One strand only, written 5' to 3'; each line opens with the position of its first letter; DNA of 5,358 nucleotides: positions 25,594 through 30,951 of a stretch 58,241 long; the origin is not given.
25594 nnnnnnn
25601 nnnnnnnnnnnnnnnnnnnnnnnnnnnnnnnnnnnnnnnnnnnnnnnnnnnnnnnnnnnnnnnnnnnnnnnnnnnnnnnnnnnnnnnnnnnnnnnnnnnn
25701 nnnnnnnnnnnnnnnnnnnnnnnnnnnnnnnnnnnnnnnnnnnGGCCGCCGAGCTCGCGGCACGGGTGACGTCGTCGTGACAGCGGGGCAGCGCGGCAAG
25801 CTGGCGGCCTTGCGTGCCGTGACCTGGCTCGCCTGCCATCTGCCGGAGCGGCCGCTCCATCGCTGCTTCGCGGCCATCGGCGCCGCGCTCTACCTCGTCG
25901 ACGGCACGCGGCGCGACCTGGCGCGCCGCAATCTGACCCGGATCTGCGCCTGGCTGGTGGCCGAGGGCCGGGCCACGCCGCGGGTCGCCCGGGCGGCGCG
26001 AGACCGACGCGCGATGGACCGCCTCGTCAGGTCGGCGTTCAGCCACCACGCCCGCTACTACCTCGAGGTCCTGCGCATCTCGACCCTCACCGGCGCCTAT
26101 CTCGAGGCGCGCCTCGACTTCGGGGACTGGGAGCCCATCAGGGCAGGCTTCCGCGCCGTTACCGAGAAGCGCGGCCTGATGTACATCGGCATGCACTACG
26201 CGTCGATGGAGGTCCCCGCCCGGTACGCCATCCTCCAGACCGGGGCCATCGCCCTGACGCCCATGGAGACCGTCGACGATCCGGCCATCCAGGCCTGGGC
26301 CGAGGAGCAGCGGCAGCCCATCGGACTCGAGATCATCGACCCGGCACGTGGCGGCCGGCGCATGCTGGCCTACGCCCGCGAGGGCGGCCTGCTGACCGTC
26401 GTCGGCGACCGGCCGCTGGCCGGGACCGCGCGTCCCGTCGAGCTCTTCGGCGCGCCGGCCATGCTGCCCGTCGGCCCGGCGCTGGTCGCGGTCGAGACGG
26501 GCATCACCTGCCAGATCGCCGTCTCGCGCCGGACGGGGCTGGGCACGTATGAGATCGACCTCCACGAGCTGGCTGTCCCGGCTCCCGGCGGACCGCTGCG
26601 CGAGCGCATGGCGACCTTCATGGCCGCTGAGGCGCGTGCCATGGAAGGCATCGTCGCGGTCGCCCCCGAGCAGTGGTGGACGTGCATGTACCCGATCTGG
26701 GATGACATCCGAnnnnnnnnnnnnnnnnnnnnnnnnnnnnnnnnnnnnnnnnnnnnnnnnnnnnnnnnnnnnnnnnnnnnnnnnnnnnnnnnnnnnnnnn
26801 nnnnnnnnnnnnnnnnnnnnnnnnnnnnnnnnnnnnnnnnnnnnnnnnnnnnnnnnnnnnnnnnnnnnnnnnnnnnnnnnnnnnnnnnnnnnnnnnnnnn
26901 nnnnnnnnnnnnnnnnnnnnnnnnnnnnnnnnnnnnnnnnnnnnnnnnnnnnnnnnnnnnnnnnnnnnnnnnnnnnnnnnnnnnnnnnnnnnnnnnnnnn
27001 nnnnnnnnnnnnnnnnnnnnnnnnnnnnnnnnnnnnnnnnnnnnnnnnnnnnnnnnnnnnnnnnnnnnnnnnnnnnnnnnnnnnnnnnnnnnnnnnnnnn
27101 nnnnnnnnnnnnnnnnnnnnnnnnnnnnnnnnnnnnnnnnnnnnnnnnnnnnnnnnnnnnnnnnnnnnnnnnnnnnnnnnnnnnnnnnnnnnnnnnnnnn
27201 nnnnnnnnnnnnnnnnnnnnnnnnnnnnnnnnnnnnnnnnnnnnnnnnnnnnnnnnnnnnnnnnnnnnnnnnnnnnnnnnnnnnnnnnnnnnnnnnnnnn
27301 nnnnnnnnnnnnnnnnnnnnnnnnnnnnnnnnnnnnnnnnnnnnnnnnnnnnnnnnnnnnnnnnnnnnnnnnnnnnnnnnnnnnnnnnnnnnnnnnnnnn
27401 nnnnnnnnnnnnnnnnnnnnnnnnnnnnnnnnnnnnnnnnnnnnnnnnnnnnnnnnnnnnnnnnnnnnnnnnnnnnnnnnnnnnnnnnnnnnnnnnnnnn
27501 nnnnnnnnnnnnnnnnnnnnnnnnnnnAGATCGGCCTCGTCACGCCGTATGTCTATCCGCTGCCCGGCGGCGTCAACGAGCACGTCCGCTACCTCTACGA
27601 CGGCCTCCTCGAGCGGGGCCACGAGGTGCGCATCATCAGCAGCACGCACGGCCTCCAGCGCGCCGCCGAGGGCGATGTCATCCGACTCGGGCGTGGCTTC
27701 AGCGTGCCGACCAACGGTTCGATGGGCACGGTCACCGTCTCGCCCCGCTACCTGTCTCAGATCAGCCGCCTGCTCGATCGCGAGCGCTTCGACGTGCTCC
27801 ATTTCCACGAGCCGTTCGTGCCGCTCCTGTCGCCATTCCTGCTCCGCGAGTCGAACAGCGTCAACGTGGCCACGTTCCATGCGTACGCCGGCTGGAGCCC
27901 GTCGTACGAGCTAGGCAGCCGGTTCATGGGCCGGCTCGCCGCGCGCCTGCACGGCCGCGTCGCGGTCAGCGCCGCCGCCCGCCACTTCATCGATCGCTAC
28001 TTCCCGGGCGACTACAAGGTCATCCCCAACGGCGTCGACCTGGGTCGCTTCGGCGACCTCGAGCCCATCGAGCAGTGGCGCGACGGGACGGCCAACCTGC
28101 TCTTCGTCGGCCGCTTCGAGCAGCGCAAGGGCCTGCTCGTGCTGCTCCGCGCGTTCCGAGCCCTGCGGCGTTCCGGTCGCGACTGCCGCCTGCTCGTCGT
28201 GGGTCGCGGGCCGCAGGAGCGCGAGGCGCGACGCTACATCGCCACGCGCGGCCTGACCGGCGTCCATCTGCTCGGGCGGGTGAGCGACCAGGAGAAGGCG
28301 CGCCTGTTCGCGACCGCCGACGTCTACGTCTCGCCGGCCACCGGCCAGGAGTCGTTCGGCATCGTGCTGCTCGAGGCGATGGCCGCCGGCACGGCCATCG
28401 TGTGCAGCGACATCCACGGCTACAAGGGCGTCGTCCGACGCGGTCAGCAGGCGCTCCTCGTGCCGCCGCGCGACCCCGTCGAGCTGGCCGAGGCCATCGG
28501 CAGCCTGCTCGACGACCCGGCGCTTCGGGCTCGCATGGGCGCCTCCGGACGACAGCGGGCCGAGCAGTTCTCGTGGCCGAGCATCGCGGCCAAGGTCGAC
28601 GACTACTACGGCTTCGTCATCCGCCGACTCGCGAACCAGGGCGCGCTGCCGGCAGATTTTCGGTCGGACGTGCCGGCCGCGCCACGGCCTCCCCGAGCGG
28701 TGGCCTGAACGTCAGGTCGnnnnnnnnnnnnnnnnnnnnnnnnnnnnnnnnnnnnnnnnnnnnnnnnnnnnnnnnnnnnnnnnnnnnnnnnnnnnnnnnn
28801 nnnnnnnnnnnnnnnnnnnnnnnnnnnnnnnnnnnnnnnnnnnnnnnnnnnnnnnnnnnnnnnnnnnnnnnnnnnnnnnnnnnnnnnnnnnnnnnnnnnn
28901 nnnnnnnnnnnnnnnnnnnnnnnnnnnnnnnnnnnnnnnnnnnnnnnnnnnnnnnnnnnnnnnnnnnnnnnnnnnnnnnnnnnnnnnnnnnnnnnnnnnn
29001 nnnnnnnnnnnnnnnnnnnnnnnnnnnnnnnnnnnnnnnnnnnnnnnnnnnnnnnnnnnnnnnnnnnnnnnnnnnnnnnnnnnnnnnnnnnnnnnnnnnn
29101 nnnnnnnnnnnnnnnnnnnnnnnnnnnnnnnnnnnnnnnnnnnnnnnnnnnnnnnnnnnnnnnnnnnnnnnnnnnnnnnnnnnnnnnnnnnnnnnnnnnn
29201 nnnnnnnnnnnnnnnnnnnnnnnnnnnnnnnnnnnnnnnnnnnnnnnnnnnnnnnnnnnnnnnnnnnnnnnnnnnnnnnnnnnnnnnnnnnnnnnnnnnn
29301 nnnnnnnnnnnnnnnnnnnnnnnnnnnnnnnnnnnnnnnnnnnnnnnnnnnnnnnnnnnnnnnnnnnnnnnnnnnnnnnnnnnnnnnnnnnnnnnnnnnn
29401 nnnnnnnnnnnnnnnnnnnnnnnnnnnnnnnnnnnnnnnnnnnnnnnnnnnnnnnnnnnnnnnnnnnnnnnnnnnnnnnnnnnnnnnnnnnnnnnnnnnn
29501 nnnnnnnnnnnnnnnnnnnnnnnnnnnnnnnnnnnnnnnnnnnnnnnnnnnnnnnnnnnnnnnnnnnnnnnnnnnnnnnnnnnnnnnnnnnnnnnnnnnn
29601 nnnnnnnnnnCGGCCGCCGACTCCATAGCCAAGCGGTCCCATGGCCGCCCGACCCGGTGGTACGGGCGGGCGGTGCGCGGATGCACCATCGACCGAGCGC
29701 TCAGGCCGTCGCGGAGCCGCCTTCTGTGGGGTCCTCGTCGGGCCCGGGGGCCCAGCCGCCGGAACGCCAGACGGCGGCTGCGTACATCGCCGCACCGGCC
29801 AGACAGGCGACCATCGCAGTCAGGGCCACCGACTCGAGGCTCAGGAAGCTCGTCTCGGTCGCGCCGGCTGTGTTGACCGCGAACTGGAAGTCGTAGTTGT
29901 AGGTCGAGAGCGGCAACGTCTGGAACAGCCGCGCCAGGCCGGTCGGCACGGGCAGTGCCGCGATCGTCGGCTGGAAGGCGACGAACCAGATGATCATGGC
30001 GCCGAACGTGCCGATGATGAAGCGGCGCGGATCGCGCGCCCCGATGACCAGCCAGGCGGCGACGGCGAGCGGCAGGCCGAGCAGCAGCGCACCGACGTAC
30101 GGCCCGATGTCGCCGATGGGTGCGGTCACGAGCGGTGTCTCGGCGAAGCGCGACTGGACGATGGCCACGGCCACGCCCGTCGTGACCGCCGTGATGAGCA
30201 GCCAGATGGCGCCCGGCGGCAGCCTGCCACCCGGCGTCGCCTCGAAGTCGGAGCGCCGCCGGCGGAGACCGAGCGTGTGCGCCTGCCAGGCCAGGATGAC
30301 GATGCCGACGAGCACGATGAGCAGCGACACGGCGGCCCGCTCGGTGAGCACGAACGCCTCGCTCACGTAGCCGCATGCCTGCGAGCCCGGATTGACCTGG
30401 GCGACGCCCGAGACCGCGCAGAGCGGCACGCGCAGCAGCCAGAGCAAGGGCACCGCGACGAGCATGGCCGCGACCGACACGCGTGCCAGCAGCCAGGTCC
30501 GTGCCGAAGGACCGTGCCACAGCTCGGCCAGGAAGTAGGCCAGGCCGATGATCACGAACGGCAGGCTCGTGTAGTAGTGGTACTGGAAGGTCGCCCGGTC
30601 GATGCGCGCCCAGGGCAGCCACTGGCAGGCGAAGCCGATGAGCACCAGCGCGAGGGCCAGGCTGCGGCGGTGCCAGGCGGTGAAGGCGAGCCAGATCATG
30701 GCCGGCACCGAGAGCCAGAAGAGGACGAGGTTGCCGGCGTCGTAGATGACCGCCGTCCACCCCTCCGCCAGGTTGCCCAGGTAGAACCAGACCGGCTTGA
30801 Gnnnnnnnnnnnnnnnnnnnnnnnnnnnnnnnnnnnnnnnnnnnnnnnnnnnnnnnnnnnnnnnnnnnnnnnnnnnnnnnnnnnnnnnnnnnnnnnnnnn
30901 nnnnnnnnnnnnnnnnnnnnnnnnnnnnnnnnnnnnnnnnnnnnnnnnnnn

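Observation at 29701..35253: Roughly 1850-aa single polypeptide fusing two different GT-C glycosyltransferase families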

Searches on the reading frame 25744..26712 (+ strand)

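Call 15: search_protein_families(library=pfam, proteins=[window:25744-26712:+], max_evalue=0.01)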
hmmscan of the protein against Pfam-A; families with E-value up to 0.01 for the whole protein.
window:25744-26712:+ (323 aa): 1 family
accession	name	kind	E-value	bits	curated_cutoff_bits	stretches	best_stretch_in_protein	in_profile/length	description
PF03279.18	Lip_A_acyltrans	-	1.3e-20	74.3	22.3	1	25-311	21-286/295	Bacterial lipid A biosynthesis acyltransferase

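Call 39: search_protein_families(library=ncbifam, proteins=[window:25744-26712:+], max_evalue=0.01)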
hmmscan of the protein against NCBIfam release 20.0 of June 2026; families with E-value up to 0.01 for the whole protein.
window:25744-26712:+ (323 aa): 6 families
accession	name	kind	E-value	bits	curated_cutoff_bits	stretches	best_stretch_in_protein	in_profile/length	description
NF005919.0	PRK07920.1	equivalog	2e-22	79.7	209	1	23-319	14-293/311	phosphatidylinositol mannoside acyltransferase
NF004569.0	PRK05906.1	equivalog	2.4e-08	33.2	439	1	135-312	132-306/454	lipid A biosynthesis lauroyl acyltransferase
NF006487.0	PRK08905.1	equivalog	4.2e-08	32.6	281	1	23-311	3-266/290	lysophospholipid acyltransferase family protein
NF006270.0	PRK08419.1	equivalog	3.8e-07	29.7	248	1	30-311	17-281/298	lipid A biosynthesis lauroyl acyltransferase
NF004191.0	PRK05646.1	equivalog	0.0059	15.8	491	1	26-68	24-65/310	lipid A biosynthesis lauroyl acyltransferase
TIGR02207.1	lipid_A_htrB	subfamily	0.0066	15.8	297.8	0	139-311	116-284/303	LpxL/LpxP family Kdo(2)-lipid IV(A) lauroyl/palmitoleoyl acyltransferase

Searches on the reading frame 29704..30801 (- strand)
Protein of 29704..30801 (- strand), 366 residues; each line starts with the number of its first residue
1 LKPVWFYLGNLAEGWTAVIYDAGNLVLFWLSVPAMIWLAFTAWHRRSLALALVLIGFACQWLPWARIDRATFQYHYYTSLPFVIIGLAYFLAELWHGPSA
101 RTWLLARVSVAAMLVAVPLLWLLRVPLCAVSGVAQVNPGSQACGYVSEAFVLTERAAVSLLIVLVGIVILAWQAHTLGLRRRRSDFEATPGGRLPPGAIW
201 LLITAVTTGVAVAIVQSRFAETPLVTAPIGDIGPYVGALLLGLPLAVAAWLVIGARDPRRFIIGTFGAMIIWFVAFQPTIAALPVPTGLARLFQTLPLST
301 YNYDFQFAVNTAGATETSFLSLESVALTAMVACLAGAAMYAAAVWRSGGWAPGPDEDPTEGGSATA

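Call 8: search_protein_families(library=pfam, proteins=[window:29704-30801:-], max_evalue=10)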
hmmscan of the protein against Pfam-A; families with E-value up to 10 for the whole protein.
window:29704-30801:- (366 aa): 2 families
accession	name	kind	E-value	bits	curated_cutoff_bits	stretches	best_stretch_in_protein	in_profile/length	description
PF16192.10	PMT_4TMC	-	9.9e-06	25.6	32.4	1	8-128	54-183/202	C-terminal four TMM region of protein-O-mannosyltransferase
PF20087.4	DUF6479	-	0.52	11.2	25.4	0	150-184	11-47/120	Family of unknown function (DUF6479)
